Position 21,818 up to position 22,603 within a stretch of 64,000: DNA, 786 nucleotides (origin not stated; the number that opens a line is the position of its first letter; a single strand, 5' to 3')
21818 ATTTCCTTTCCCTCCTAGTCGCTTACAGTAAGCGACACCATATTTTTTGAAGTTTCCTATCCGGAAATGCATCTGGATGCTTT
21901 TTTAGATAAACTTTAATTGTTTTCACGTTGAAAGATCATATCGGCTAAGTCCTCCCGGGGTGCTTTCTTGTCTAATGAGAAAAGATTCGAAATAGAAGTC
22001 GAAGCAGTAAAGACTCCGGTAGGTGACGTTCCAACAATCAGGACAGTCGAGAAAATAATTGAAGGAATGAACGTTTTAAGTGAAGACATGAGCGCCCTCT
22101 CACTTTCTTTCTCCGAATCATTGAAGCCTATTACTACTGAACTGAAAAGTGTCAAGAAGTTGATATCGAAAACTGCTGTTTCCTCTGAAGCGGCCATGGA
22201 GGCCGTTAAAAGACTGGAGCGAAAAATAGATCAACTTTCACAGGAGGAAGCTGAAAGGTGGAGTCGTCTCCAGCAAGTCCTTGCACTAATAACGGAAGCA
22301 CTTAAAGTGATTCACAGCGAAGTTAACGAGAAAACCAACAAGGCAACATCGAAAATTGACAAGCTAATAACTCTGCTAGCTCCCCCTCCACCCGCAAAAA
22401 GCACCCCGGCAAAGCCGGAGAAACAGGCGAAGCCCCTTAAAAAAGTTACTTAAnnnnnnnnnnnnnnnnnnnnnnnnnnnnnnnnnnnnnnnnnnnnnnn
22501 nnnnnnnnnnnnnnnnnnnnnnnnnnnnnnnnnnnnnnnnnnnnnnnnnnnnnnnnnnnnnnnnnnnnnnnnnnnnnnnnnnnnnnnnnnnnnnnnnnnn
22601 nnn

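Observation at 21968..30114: Two paralogous two-gene modules (a helical 'LKP' protein plus a coiled-coil protein with a C-terminal wHTH), function unknown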

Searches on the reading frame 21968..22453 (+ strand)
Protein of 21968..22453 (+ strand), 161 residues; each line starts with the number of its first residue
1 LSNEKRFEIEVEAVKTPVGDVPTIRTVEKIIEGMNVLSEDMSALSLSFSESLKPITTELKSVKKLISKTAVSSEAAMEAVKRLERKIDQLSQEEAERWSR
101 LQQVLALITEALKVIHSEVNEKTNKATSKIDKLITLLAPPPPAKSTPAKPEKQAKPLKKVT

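Call 5: search_protein_families(library=pfam, proteins=[window:21968-22453:+], max_evalue=1)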
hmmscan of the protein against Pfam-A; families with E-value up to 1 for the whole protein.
window:21968-22453:+ (161 aa): 27 families (the best 25 are shown)
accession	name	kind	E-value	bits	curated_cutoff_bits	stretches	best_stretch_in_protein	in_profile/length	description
PF10498.14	IFT57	-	0.00097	18.6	40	1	50-127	229-306/360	Intra-flagellar transport protein 57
PF16213.11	DCB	-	0.0026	18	25.6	1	49-119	69-135/177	Mon2/Sec7/BIG1-like, dimerisation and cyclophilin-binding domain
PF12501.13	DUF3708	-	0.0088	16.1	24.1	1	63-132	74-144/166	Phosphate ATP-binding cassette transporter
PF25764.1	KIF21A_4th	-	0.013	15.7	33.1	1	46-139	24-122/183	KIF21A-like domain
PF04108.17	ATG17_like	-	0.018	14.9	43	1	28-135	122-250/355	Autophagy protein ATG17-like domain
PF01601.21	CoV_S2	-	0.022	13.8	40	1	35-130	202-317/521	Coronavirus spike glycoprotein S2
PF23109.1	ARCH_RTEL1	-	0.024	15.1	27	1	53-130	61-137/181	RTEL1 helicase, ARCH domain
PF07560.16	DUF1539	-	0.032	14.7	23.8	1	73-144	15-83/126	Domain of Unknown Function (DUF1539)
PF19353.4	DUF5930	-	0.043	13.3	27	1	46-130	122-206/320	Family of unknown function (DUF5930)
PF12018.13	FAP206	-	0.046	13.5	33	1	46-137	4-97/272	Domain of unknown function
PF05130.17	FlgN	-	0.061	14.2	30.5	1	28-121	47-135/147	FlgN protein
PF16533.10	SOAR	-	0.061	13.7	25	1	67-107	59-99/101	STIM1 Orai1-activating region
PF09304.16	Cortex-I_coil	-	0.062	14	60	1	54-119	13-78/107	Cortexillin coiled-coil region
PF01519.22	DUF16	-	0.064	14.2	40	1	56-116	33-96/104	Protein of unknown function DUF16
PF03301.18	Trp_dioxygenase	-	0.07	12.9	34.9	1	52-102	58-107/346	Tryptophan 2,3-dioxygenase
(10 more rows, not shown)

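Call 6: search_protein_families(library=ncbifam, proteins=[window:21968-22453:+], max_evalue=1)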
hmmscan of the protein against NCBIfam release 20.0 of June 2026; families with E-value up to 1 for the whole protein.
window:21968-22453:+ (161 aa): 8 families
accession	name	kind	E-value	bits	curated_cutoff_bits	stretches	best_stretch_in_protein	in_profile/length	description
TIGR00634.1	recN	equivalog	0.002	17.1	407.85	1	27-134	279-384/563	DNA repair protein RecN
NF047515.1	SpiroCoCo_C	equivalog_domain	0.004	16.3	125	1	56-137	141-220/313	SpiroCoCo family coiled-coil protein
NF047348.1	HGE-14_Nterm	subfamily_domain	0.0093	14.8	100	1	47-127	42-122/434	HGE-14 family type IV secretion system effector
TIGR01843.1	type_I_hlyD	subfamily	0.011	14.7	208.65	1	47-133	168-257/422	HlyD family type I secretion periplasmic adaptor subunit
NF043078.1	MMSYN1_0168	equivalog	0.011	14.3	800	1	24-139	157-269/649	oligopeptide ABC transporter ATP-binding protein OppF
NF045487.1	ASRP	equivalog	0.019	13.6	300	1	35-132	386-482/593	archaea-specific SMC-related protein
NF008077.0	PRK10815.1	equivalog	0.037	12.7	497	1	48-114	214-281/488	two-component system sensor histidine kinase PhoQ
NF033885.1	conj_TraP_IncI1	equivalog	0.18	11.5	135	1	67-155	70-158/217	conjugal transfer protein TraP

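Call 17: find_homologous_proteins(query=window:21968-22453:+, max_evalue=0.01)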
Query window:21968-22453:+ (161 aa): 7 proteins with E <= 0.01 among 82 candidates.
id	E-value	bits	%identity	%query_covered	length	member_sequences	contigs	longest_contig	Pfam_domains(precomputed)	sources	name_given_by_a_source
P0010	1.2e-88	312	99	100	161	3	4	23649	-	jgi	-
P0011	1.2e-63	231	73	100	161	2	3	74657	-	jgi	-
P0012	1.4e-61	224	72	85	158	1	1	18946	-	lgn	-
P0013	2.7e-57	210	68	90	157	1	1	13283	-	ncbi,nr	ncbi:MAG: hypothetical protein KIH01_04035 [Candidatus Freyarchaeota archaeon]|nr:hypothetical prote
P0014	5.9e-52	193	64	99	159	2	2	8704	-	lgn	-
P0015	7.3e-49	183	62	99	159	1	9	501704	-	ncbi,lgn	ncbi:MAG: hypothetical protein QXK94_06570 [Candidatus Jordarchaeales archaeon]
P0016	6.8e-45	170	55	99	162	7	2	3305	-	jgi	-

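Call 36: predict_structure(alignment_id=A2)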
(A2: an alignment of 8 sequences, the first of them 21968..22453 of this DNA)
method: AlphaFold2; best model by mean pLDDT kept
length: 161 residues; sequences in the alignment: 8
mean_pLDDT: 64.4   pTM: 0.38
mean pLDDT of the five models: 64.4, 57.9, 54.6, 53.1, 53.1
residues with pLDDT >= 90: 0; 70-90: 74; 50-70: 54; < 50: 33
segments of 3 or more residues with pLDDT < 50: 1-4, 137-161
pLDDT, mean of each block of 10 residues (from residue 1): 50 63 67 72 70 79 71 74 86 83 77 68 51 50 39 35 37
secondary structure, 60 per line:
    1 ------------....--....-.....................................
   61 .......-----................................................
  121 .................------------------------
elements in order: E13-16 E19-22 H24-67 H73-137

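Call 41: fold_search(model_id=the predicted structure, library=pdb)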
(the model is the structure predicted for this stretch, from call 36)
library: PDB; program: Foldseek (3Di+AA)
matches with E <= 10: 88; with E <= 0.001: 0
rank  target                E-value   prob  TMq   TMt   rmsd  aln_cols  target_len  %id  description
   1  3rgu_C                2.0e+00  0.33  0.27  0.48  16.7        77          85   22  Structure of Fap-NRa at pH 5.0 (released 2011-12-28)
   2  7mq1_C                3.2e+00  0.18  0.28  0.51   6.6        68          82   20  C9A Streptococcus pneumoniae CstR in the reduced state, space group C2 (released 2022-03-09)
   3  8ceo_c                3.2e+00  0.11  0.29  0.39   9.2       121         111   16  Yeast RNA polymerase II transcription pre-initiation complex with core Mediator and the +1 nucleosome (released 2023-03-08)
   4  4abm_D                3.5e+00  0.28  0.31  0.56   2.4        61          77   31  Crystal Structure of CHMP4B hairpin (released 2012-05-09)
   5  7mq1_A                3.5e+00  0.16  0.28  0.51   6.7        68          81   20  C9A Streptococcus pneumoniae CstR in the reduced state, space group C2 (released 2022-03-09)
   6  5j2l_A                3.7e+00  0.51  0.38  0.76   2.2        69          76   16  De novo design of protein homo-oligomers with modular hydrogen bond network-mediated specificity (released 2016-05-25)
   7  6b87_B                3.7e+00  0.28  0.43  0.66   3.9       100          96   20  Crystal structure of transmembrane protein TMHC2_E (released 2018-03-14)
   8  7ui9_k                3.7e+00  0.10  0.30  0.41   9.2       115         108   18  Core Mediator-PICearly (Copy A) (released 2023-02-15)
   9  8vc9_B                4.0e+00  0.14  0.25  0.13   4.6        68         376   18  Hybrid response regulator LvrB from Leptospira / phosphorylated REC form (released 2024-12-18)
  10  3aai_C                4.2e+00  0.47  0.29  0.58   1.4        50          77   12  X-ray crystal structure of CsoR from Thermus thermophilus HB8 (released 2010-04-28)
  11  8fbj                  4.2e+00  0.20  0.32  0.18   3.0        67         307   22  Improving the secretion of designed protein assemblies through negative design of cryptic transmembrane domains (released 2023-03-22)
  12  8cok_A                4.2e+00  0.12  0.32  0.46   8.4        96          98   12  Structural analysis of ING3 protein and its binding to histone H3 (released 2023-05-17)
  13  9p6i_A                4.2e+00  0.08  0.28  0.26   6.1        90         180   11  Crystal Structure of the Histidine Kinase VC2136 from Vibrio cholerae serotype O1 (released 2025-08-20)
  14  3aai_D                4.5e+00  0.30  0.34  0.66   7.0        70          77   13  X-ray crystal structure of CsoR from Thermus thermophilus HB8 (released 2010-04-28)
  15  8r3m_H                4.5e+00  0.25  0.31  0.16   2.4        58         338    9  Mycobacterium smegnatis RNA polymerase transcription initiation complex with SigmaA, RbpA, HelD N-terminal, CO and PCh (released 2024-10-02)
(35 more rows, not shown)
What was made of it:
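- On ESCRT-III / Snf7 / PspA superfamily (X or the helical part of Y): Foldseek hits to CHMP4B and Snf7 have E of 3.5-6.4 (call 41).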

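Call 72: search_solved_structures(query=A2, max_evalue=10)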
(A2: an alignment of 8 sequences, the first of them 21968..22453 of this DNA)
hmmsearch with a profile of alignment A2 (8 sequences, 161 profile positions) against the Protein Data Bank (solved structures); distinct sequences matched with E-value up to 10: 32.
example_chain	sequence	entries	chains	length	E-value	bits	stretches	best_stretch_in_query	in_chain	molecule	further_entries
8x7x_C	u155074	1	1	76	0.076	16.2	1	24-90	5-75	HR1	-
6e6a_B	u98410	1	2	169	0.14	15.3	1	59-138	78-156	Inclusion membrane protein A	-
6e7e_A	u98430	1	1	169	0.2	14.8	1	59-138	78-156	Inclusion membrane protein A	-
5yl9_A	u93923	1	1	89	0.26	14.4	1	36-119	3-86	Spike glycoprotein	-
8r9w_A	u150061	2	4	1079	0.27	14.4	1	34-136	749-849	Spike protein | PDCoV spike glycoprotein S1A domain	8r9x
6bfu_A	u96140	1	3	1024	0.28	14.4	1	34-136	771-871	Spike protein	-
9dez_A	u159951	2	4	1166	0.3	14.2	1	34-136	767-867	Spike glycoprotein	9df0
5zuv_A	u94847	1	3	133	0.4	13.9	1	36-120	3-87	Spike glycoprotein,Spike glycoprotein,inhibitor EK1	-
7kip_A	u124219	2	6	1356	0.45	13.7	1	35-135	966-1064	Spike glycoprotein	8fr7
2l60_A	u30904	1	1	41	0.68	13.1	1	80-109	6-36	Peptide YY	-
6zj3_LZ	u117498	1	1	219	0.76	13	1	62-149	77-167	Ribosomal protein eL14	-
7cyc_A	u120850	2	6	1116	0.86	12.8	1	35-135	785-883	Spike glycoprotein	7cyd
7shn_A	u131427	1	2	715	0.95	12.6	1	69-141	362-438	ATP-binding cassette sub-family D member 1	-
2c8j_A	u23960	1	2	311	0.97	12.6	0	76-118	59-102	FERROCHELATASE 1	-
9y4s_A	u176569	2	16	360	0.98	12.6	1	46-109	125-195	DNA integrity scanning protein DisA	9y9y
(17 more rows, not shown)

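Call 88: search_protein_families(library=pfam, alignment_id=A2, max_evalue=10)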
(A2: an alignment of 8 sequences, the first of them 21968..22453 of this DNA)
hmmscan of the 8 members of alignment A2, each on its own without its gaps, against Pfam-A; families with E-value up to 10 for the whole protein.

A. member 1, window:21968-22453:+ (161 aa): 30 families (the best 25 are shown)
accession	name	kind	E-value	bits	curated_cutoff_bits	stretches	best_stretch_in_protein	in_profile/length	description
PF10498.14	IFT57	-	0.00097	18.6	40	1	50-127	229-306/360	Intra-flagellar transport protein 57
PF16213.11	DCB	-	0.0026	18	25.6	1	49-119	69-135/177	Mon2/Sec7/BIG1-like, dimerisation and cyclophilin-binding domain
PF12501.13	DUF3708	-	0.0088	16.1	24.1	1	63-132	74-144/166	Phosphate ATP-binding cassette transporter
PF25764.1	KIF21A_4th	-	0.013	15.7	33.1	1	46-139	24-122/183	KIF21A-like domain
PF04108.17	ATG17_like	-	0.018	14.9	43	1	28-135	122-250/355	Autophagy protein ATG17-like domain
PF01601.21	CoV_S2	-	0.022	13.8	40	1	35-130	202-317/521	Coronavirus spike glycoprotein S2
PF23109.1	ARCH_RTEL1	-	0.024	15.1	27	1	53-130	61-137/181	RTEL1 helicase, ARCH domain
PF07560.16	DUF1539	-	0.032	14.7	23.8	1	73-144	15-83/126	Domain of Unknown Function (DUF1539)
PF19353.4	DUF5930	-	0.043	13.3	27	1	46-130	122-206/320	Family of unknown function (DUF5930)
PF12018.13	FAP206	-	0.046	13.5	33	1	46-137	4-97/272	Domain of unknown function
PF05130.17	FlgN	-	0.061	14.2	30.5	1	28-121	47-135/147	FlgN protein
PF16533.10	SOAR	-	0.061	13.7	25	1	67-107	59-99/101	STIM1 Orai1-activating region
PF09304.16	Cortex-I_coil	-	0.062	14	60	1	54-119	13-78/107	Cortexillin coiled-coil region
PF01519.22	DUF16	-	0.064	14.2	40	1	56-116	33-96/104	Protein of unknown function DUF16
PF03301.18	Trp_dioxygenase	-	0.07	12.9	34.9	1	52-102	58-107/346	Tryptophan 2,3-dioxygenase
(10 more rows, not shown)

B. families by the number of members that match (of 8 scanned): 112 families (the first 25 are shown)
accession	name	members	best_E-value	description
PF01519.22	DUF16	7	0.0047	Protein of unknown function DUF16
PF07889.17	DUF1664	6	0.0083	Protein of unknown function (DUF1664)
PF01601.21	CoV_S2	6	0.017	Coronavirus spike glycoprotein S2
PF24319.2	DUF7491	6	0.023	Coiled-coil region of unknown function (DUF7491)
PF20936.3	GCIP_C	6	0.037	Grap2 and cyclin-D-interacting, C-terminal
PF04513.17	Baculo_PEP_C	6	0.065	Baculovirus polyhedron envelope protein, PEP, C terminus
PF06103.16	DUF948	6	0.24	Bacterial protein of unknown function (DUF948)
PF10498.14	IFT57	5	0.00039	Intra-flagellar transport protein 57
PF09304.16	Cortex-I_coil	5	0.00063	Cortexillin coiled-coil region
PF12018.13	FAP206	5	0.0076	Domain of unknown function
PF12501.13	DUF3708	5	0.0088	Phosphate ATP-binding cassette transporter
PF06005.17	ZapB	5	0.79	Cell division protein ZapB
PF10046.14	BLOC1_2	4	0.0016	Biogenesis of lysosome-related organelles complex-1 subunit 2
PF06419.17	COG6_N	4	0.0016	Conserved oligomeric complex COG6, N-terminal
PF04108.17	ATG17_like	4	0.0059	Autophagy protein ATG17-like domain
PF18822.6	CdvA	3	0.0057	CdvA-like coiled-coil domain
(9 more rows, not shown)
